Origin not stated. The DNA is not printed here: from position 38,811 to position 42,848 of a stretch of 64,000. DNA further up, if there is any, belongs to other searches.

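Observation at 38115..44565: Four-gene coupled operon (wHTH protein, 1245-aa P-loop NTPase, unknown protein, NurA-like nuclease): candidate undescribed DNA-surveillance or defence module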

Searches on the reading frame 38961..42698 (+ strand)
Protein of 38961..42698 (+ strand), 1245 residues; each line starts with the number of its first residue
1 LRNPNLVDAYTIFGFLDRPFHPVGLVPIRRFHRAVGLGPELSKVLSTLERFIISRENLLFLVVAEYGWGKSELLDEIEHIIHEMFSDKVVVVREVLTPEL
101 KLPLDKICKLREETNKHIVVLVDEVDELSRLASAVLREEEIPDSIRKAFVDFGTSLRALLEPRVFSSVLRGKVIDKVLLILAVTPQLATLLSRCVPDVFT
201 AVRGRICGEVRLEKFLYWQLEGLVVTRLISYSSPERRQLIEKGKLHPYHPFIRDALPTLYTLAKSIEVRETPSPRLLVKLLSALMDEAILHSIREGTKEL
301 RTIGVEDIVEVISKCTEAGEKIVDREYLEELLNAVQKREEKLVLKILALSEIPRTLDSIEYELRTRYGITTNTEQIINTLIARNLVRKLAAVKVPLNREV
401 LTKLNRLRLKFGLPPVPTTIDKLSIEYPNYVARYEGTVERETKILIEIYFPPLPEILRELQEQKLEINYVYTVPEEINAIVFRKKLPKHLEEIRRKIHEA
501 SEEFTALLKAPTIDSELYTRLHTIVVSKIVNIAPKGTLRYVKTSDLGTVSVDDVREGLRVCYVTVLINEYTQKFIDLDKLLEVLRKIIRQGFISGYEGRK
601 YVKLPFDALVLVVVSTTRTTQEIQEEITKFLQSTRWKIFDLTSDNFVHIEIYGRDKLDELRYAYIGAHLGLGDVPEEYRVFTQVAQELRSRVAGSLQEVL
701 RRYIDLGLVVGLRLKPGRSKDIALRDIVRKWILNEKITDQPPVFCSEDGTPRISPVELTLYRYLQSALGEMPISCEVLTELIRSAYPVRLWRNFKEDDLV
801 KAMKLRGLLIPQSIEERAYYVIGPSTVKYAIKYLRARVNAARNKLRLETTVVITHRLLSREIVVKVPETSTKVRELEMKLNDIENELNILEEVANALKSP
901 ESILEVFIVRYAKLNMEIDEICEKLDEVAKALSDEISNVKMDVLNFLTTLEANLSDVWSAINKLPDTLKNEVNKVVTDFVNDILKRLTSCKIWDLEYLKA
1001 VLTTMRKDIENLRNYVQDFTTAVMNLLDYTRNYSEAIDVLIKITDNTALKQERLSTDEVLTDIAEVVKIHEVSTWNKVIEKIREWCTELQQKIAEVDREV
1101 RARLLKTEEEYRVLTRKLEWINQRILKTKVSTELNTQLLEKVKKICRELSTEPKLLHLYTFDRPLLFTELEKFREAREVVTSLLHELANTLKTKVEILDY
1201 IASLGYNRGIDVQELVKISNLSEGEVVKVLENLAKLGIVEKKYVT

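Call 5: search_protein_families(library=pfam, proteins=[window:38961-42698:+], max_evalue=1)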
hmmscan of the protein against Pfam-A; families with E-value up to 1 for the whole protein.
window:38961-42698:+ (1245 aa): 18 families
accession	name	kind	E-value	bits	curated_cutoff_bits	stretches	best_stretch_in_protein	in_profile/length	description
PF04513.17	Baculo_PEP_C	-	0.00049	20.6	38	2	870-974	12-114/140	Baculovirus polyhedron envelope protein, PEP, C terminus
PF25199.1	nSTAND_NTPase5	-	0.0008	19.7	34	1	41-136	22-116/145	Novel STAND NTPase 5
PF11865.14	mTOR_dom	-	0.0012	19.2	27.6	0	1036-1095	87-146/160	Serine/threonine-protein kinase mTOR domain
PF01978.25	TrmB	-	0.0064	16.8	25.6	1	1199-1242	13-55/68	Sugar-specific transcriptional regulator TrmB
PF22456.1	PqqF-like_C_4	-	0.023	15.2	27.5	0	608-648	36-76/100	PQQ synthase PqqF-like, C-terminal lobe domain 4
PF12802.13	MarR_2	-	0.025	15.2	27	1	1197-1241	10-52/61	MarR family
PF01910.22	Thiamine_BP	-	0.05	14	24.9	1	924-978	18-71/92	Thiamine-binding protein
PF13191.12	AAA_16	-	0.096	13.6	32.6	0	35-84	3-51/167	AAA ATPase domain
PF01912.23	eIF-6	-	0.1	12.4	25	1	802-868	59-124/197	eIF-6 family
PF08784.17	RPA_C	-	0.11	13.7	22.6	1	1192-1239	51-99/106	Replication protein A C terminal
PF18215.6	Rtt106_N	-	0.12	12.4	26.3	0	961-977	3-19/45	Histone chaperone Rtt106 N-terminal domain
PF02082.26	Rrf2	-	0.16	12.5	30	0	1192-1240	6-54/132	Iron-dependent Transcriptional regulator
PF10534.14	CRIC_ras_sig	-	0.18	12.4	22.5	0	1128-1193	27-90/93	Connector enhancer of kinase suppressor of ras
PF15011.11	CA109-like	-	0.19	12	27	1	947-1039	20-109/161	Ribosome biogenesis protein C1orf109-like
PF22638.1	FlgK_D1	-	0.22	11.5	28.6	0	1087-1151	54-118/233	Flagellar hook-associated protein FlgK helical domain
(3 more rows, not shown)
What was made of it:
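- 42528..42695 (+): C-terminal wHTH of gene 2 (about residues 1190-1245). Weak TrmB/MarR_2 hits in the window protein (call 5).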

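Call 6: search_protein_families(library=padloc, proteins=[window:38961-42698:+], max_evalue=1)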
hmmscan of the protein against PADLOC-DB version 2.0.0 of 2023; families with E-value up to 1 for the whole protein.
window:38961-42698:+ (1245 aa): 4 families
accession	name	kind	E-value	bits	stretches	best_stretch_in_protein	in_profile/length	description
PDLC00601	ZorA1|ZorA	-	6.5e-05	19.7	1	913-1188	330-608/699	MotA/ExbB/TolQ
PDLC01879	CARF3--CARF_TM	-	0.0067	14.1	1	1160-1241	129-202/222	-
PDLC00637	ZorA2|ZorA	-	0.011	12.6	2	876-1030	264-413/420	MotA/ExbB/TolQ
PDLC03963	SoFic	-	0.035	11.5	1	872-974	21-124/361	-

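Call 7: search_protein_families(library=ncbifam, proteins=[window:38961-42698:+], max_evalue=1)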
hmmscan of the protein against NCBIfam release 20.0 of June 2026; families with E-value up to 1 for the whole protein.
window:38961-42698:+ (1245 aa): 6 families
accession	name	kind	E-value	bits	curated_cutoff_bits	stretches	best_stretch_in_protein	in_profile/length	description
NF045487.1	ASRP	equivalog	9.1e-05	21.2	300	1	861-983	366-484/593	archaea-specific SMC-related protein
TIGR02168.1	SMC_prok_B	equivalog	0.0046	14.7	567.35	1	829-1116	679-963/1181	chromosome segregation protein SMC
NF040939.2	trans_reg_lrs14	equivalog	0.1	12.7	90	1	1192-1242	21-69/103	Lrs14 family HTH-type transcriptional regulator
NF045865.1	glide_MMOB4860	equivalog_domain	0.31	11.5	55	0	1081-1123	108-147/150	MMOB4860 family gliding motility internal complex protein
NF005908.0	PRK07889.1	equivalog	0.41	10.3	299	0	876-962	34-118/256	enoyl-ACP reductase FabI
TIGR00106.1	TIGR00106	hypoth_equivalog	0.95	10.1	54.7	0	928-978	24-73/97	MTH1187 family thiamine-binding protein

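Call 8: find_homologous_proteins(query=window:38961-42698:+)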
Query window:38961-42698:+ (1245 aa): 7 proteins with E <= 0.001 among 8000 candidates.
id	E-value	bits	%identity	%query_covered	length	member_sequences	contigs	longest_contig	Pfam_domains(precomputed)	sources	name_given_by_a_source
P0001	0.0e+0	2688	100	100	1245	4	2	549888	-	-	-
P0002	6.8e-101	357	28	99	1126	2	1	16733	-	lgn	-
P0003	2.6e-64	236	28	79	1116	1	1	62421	-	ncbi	-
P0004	1.7e-61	227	28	64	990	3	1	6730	-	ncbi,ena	-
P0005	3.7e-54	202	38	22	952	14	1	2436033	-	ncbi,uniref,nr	ncbi:hypothetical protein Pogu_0218 [Pyrobaculum oguniense TE7]|uniref:Uncharacterized protein n=1 T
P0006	1.1e-47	181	38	22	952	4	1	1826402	PF24270.2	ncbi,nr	ncbi:hypothetical protein [Pyrobaculum islandicum]|nr:hypothetical protein [Pyrobaculum islandicum]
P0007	4.3e-46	176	38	22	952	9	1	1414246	-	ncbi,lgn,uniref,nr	ncbi:hypothetical protein ODS41_00975 [Pyrobaculum sp. 3827-6]|uniref:hypothetical protein n=1 Tax=P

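Call 9: search_solved_structures(query=window:38961-42698:+, max_evalue=1)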
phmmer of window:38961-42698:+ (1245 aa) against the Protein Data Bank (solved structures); distinct sequences matched with E-value up to 1: 2.
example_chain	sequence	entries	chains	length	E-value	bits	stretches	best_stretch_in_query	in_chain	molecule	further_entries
2xvc_A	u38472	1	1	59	0.2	12.7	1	1189-1239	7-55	ESCRT-III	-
3lco_A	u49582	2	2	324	0.96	10.4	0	291-398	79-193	Macrophage colony-stimulating factor 1 receptor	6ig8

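Call 11: find_encoding_contigs(protein=P0002, flank=8000, max_places=3)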
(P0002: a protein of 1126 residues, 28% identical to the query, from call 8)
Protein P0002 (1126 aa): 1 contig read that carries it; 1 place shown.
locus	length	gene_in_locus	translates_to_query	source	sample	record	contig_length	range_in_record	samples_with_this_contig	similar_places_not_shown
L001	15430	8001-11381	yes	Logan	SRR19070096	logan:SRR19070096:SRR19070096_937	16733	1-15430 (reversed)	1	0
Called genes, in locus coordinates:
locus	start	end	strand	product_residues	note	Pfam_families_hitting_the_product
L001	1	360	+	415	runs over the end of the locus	PF03215:Rad17, PF05496:RuvB_N (weak), PF05673:DUF815 (faint), PF00004:AAA, PF13173:AAA_14 (weak), PF21960:RCF1-5-like_lid, PF22608:DNAX_ATPase_lid (faint)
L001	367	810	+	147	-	PF00582:Usp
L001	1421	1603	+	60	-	PF11520:Cren7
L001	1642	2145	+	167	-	-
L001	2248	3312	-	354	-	PF01118:Semialdhyde_dh, PF22698:Semialdhyde_dhC_1, PF02774:Semialdhyde_dhC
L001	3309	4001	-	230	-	-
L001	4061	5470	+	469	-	PF02403:Seryl_tRNA_N, PF00587:tRNA-synt_2b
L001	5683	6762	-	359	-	PF00070:Pyr_redox (faint), PF07992:Pyr_redox_2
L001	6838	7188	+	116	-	-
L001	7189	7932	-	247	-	-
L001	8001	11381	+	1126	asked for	-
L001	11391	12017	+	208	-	-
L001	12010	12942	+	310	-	PF09376:NurA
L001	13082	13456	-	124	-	-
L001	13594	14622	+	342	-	-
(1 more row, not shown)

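Call 12: find_encoding_contigs(protein=P0003, flank=8000, max_places=3)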
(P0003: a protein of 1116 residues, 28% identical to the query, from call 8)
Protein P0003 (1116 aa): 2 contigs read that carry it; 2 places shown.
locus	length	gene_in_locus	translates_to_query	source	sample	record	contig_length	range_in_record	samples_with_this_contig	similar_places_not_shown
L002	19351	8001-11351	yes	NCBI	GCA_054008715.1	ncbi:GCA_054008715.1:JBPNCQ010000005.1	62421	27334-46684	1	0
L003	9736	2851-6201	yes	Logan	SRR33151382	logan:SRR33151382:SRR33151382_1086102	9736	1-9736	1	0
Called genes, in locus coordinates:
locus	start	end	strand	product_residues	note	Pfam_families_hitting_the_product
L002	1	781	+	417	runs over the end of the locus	PF00148:Oxidored_nitro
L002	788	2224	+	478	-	PF00148:Oxidored_nitro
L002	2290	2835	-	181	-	-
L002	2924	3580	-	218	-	PF02570:CbiC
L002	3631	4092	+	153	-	PF01903:CbiX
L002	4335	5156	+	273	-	PF01416:PseudoU_synth_1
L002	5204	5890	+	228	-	-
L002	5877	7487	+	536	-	PF19864:Radical_SAM_N2, PF02310:B12-binding (weak), PF04055:Radical_SAM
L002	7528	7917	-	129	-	-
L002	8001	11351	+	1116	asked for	-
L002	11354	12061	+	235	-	-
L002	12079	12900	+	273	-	-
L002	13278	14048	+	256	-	PF13476:AAA_23 (weak), PF00005:ABC_tran, PF13304:AAA_21 (faint), PF12399:BCA_ABC_TP_C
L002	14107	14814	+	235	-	PF13175:AAA_15 (faint), PF13476:AAA_23 (weak), PF13555:AAA_29 (faint), PF00005:ABC_tran, PF02463:SMC_N (faint), PF09818:ABC_ATPase (faint), PF13304:AAA_21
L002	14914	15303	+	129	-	-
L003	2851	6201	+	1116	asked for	-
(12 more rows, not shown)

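Call 13: find_encoding_contigs(protein=P0005, flank=8000, max_places=3)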
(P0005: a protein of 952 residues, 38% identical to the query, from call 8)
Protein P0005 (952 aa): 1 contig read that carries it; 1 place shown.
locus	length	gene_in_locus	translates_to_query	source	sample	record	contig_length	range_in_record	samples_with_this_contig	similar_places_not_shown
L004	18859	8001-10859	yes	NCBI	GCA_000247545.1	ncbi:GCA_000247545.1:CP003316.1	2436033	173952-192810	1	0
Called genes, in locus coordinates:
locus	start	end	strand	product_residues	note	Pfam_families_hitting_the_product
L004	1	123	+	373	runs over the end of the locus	PF04412:AcnX, PF28403:AcnX_2nd, PF28406:AcnX_3rd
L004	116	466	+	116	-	PF01989:AcnX_swivel_put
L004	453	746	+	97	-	-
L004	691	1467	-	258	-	PF09171:AGOG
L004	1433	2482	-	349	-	PF26466:DNA_primase_lrg_N, PF04104:DNA_primase_lrg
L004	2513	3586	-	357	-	PF05762:VWA_CoxE (weak), PF00092:VWA, PF13519:VWA_2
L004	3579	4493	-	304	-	PF00158:Sigma54_activat, PF01078:Mg_chelatase (faint), PF07726:AAA_3, PF07728:AAA_5, PF13401:AAA_22 (weak), PF00004:AAA (weak)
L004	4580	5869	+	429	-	PF01656:CbiA (weak), PF16575:CLP1_P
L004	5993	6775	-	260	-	PF00149:Metallophos, PF12850:Metallophos_2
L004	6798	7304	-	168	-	-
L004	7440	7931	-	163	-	PF00583:Acetyltransf_1, PF13673:Acetyltransf_10, PF13508:Acetyltransf_7, PF08445:FR47 (weak)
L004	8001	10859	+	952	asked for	-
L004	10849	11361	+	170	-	-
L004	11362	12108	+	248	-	PF09376:NurA (weak)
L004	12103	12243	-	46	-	-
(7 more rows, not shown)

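Call 14: find_encoding_contigs(protein=P0004, flank=8000, max_places=3)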
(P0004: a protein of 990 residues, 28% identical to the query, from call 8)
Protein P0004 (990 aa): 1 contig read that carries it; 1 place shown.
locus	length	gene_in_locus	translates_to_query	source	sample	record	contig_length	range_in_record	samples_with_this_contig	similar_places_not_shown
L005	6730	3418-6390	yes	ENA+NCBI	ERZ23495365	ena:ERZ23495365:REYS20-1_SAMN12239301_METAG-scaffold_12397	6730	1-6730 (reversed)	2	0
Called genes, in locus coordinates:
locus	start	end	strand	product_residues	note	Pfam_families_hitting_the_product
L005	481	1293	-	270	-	PF00149:Metallophos (weak), PF12850:Metallophos_2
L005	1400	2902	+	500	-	PF10150:RNase_E_G (weak), PF04167:DUF402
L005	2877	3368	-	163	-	PF13302:Acetyltransf_3 (weak), PF00583:Acetyltransf_1, PF13673:Acetyltransf_10, PF13508:Acetyltransf_7, PF08445:FR47 (weak)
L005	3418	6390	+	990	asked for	-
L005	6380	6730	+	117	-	?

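Call 15: find_encoding_contigs(protein=P0006, flank=8000, max_places=2)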
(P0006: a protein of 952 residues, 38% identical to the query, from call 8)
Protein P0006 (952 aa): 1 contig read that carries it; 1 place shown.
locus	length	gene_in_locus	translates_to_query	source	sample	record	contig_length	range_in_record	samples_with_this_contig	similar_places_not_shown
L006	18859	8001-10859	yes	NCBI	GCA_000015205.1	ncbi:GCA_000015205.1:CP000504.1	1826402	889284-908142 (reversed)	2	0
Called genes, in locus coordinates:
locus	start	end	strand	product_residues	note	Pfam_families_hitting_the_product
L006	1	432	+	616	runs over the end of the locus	PF28019:HmpF (faint)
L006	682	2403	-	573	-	PF23545:Zn_ribbon_HMPTM, PF04055:Radical_SAM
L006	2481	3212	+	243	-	PF01978:TrmB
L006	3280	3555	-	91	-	-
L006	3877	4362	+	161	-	-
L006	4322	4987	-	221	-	PF01871:AMMECR1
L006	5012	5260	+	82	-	-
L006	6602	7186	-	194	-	-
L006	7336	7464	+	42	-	-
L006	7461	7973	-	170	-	PF00583:Acetyltransf_1, PF13673:Acetyltransf_10, PF13508:Acetyltransf_7, PF08445:FR47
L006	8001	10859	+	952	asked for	PF24270:HTH_Cmi2_C (weak)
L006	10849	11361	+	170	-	-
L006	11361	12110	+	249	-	PF09376:NurA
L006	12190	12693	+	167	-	PF13404:HTH_AsnC-type, PF13412:HTH_24, PF01037:AsnC_trans_reg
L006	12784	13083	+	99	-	-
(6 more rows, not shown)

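Call 16: find_encoding_contigs(protein=P0001, flank=10000, max_places=3)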
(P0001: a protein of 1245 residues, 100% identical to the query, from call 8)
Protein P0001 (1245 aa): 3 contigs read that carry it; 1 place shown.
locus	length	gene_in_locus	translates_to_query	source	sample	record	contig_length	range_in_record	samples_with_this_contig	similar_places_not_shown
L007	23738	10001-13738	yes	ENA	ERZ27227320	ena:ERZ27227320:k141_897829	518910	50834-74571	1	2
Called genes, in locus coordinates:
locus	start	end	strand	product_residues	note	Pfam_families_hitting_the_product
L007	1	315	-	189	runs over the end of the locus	PF01596:Methyltransf_3, PF13578:Methyltransf_24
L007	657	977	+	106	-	-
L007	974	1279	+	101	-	PF01638:HxlR (weak), PF12840:HTH_20, PF01022:HTH_5, PF01047:MarR (weak), PF12802:MarR_2 (faint), PF13601:HTH_34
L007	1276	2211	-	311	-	PF20903:SPL, PF04055:Radical_SAM (weak)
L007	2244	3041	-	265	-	PF00753:Lactamase_B, PF12706:Lactamase_B_2 (weak)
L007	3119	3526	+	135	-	PF09946:DUF2178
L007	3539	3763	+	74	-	PF13560:HTH_31, PF12844:HTH_19, PF13413:HTH_25 (weak), PF01381:HTH_3, PF13443:HTH_26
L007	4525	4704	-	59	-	-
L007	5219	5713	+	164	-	PF00571:CBS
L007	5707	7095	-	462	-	PF08543:Phos_pyr_kin, PF00294:PfkB (faint), PF10120:ThiN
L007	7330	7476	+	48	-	-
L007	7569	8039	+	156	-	PF01877:RNA_binding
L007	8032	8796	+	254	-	PF01876:RNase_P_p30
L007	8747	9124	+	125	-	PF01900:RNase_P_Rpp14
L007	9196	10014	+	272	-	-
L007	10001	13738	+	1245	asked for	-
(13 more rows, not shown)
